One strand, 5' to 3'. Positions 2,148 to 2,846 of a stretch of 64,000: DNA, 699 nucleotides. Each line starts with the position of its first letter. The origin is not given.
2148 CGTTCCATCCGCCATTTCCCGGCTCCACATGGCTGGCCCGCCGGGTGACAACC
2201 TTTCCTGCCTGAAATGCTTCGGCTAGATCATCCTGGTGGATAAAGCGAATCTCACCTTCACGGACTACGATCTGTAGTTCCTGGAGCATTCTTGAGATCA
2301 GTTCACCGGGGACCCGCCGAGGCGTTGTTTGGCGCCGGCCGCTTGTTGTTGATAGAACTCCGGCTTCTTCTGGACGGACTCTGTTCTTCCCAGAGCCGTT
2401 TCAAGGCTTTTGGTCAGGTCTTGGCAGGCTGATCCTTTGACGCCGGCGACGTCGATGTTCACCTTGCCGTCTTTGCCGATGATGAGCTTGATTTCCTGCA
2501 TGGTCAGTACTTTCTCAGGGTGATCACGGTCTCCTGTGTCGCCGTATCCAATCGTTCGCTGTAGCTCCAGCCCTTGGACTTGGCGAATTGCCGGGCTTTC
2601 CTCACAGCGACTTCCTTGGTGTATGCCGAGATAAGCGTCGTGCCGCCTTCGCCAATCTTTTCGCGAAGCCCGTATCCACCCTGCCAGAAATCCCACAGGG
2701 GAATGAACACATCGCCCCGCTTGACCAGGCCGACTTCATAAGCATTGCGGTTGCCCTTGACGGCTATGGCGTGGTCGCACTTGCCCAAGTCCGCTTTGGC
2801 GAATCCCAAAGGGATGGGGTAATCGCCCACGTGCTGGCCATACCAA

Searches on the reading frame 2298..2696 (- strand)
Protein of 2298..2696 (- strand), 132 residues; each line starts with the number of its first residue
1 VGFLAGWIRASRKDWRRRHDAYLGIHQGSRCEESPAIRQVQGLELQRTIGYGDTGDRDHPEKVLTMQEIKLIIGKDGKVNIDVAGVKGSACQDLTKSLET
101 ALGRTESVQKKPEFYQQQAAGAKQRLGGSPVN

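Call 6: search_protein_families(library=pfam, proteins=[window:2298-2696:-], max_evalue=0.001)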
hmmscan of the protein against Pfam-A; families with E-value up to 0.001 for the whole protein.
window:2298-2696:- (132 aa): 1 family
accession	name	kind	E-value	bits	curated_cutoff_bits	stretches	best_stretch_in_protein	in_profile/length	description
PF11211.13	DUF2997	-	8.5e-18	64.4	24.1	1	69-115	1-47/47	Protein of unknown function (DUF2997)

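Call 10: search_protein_families(library=padloc, proteins=[window:2298-2696:-], max_evalue=0.001)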
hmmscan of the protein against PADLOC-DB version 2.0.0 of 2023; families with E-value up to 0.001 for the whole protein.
window:2298-2696:- (132 aa): 0 families
